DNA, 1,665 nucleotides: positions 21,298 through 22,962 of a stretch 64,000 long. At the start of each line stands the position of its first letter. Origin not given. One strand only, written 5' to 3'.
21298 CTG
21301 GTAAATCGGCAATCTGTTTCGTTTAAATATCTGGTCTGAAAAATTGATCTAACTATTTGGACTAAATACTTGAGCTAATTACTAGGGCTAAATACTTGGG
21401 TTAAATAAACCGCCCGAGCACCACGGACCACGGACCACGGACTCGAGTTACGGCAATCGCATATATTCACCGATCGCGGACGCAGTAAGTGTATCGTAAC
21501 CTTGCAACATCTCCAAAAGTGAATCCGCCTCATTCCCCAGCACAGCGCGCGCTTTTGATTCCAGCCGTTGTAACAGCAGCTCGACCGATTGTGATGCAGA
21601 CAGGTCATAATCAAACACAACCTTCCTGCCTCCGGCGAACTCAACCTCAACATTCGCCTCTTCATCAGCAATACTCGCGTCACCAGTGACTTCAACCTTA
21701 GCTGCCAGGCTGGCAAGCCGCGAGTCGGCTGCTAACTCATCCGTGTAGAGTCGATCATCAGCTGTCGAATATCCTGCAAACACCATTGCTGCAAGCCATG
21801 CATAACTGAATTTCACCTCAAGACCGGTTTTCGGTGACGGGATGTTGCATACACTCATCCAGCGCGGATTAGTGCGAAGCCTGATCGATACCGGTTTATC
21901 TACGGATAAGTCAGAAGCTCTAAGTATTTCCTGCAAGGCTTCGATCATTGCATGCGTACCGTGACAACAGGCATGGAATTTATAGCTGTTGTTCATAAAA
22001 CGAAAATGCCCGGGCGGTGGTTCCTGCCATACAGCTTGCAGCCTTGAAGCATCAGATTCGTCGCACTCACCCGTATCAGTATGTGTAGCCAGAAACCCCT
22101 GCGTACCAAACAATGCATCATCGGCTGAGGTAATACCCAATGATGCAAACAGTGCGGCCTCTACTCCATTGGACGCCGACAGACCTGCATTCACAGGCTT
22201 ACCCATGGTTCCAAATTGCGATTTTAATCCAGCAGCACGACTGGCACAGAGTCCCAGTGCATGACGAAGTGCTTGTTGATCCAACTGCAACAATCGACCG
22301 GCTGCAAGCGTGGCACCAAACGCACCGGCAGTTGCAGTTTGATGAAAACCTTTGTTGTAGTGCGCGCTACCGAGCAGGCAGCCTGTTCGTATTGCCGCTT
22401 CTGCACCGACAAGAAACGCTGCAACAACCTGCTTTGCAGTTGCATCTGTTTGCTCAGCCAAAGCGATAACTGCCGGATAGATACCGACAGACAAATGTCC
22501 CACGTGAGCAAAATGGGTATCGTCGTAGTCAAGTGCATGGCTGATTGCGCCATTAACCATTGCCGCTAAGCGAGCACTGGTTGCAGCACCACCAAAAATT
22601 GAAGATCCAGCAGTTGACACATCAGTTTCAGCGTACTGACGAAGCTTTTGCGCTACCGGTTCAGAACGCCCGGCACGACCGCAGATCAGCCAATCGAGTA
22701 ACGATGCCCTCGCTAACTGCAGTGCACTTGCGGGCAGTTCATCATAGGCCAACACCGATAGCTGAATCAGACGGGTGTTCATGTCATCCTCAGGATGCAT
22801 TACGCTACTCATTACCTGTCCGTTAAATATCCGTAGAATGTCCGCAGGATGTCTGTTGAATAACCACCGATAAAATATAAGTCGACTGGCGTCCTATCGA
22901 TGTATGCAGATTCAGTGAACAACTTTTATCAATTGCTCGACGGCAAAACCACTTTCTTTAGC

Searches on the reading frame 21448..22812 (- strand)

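Call 61: search_protein_families(library=ncbifam, proteins=[window:21448-22812:-], max_evalue=0.00001)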
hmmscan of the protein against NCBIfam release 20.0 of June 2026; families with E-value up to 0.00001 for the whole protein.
window:21448-22812:- (454 aa): 1 family
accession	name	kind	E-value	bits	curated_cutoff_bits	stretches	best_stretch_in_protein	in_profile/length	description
NF042438.1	PrpD_hiGCgrampos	equivalog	2.7e-06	26.2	950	1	51-188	61-196/499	2-methylcitrate dehydratase PrpD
